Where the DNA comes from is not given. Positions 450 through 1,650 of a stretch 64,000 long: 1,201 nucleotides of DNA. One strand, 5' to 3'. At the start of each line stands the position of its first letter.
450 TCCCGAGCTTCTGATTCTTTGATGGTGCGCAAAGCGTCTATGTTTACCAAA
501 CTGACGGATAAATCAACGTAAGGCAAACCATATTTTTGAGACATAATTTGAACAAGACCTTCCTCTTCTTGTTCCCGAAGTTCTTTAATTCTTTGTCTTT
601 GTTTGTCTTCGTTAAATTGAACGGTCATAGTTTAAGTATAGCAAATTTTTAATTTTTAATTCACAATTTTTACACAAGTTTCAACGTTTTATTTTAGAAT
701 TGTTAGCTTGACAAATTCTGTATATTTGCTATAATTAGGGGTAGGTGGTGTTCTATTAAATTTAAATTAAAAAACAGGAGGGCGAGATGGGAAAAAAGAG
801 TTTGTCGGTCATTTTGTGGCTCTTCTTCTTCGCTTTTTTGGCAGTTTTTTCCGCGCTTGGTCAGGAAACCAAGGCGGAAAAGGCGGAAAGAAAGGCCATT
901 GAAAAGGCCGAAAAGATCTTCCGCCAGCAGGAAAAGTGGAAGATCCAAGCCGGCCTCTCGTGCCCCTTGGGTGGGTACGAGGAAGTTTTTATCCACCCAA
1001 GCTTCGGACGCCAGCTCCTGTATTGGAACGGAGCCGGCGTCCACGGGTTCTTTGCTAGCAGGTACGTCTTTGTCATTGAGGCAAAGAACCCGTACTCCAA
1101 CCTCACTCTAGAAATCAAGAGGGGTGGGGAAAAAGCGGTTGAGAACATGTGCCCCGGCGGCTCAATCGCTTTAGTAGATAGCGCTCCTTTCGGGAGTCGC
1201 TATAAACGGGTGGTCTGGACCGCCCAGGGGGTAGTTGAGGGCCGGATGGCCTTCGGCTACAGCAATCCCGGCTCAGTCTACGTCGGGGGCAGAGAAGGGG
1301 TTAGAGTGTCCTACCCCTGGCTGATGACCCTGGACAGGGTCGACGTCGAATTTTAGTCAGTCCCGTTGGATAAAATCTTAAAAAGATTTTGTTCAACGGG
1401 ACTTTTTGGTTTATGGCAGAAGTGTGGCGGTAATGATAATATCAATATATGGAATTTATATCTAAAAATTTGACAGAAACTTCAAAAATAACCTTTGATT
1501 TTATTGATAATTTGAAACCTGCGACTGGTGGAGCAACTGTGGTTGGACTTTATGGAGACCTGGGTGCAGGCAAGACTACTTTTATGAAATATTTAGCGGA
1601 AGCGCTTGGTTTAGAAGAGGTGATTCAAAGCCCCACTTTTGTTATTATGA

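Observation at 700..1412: Second GC-rich 'cassette' (promoter + SD + secreted ORF + compound hairpin terminator) with the same architecture as the 62780-63832 unit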

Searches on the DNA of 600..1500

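Call 91: search_rna_families(source=window, start=600, end=1500, threshold=evalue, max_evalue=1)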
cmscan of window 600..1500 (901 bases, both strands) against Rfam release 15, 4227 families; matches with E-value up to 1: 3.
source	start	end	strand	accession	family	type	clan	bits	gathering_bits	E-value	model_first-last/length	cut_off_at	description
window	815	900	+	RF03861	mir-4484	Gene; miRNA;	-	21.6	90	0.43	1-89/89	no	mir-4484 microRNA precursor family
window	799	916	+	RF03654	MIR4239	Gene; miRNA;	-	21.3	100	0.13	1-120/120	no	MIR4239 microRNA precursor family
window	823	906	+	RF03872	MIR6426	Gene; miRNA;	-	20.3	96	0.38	1-84/84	no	MIR6426 microRNA precursor family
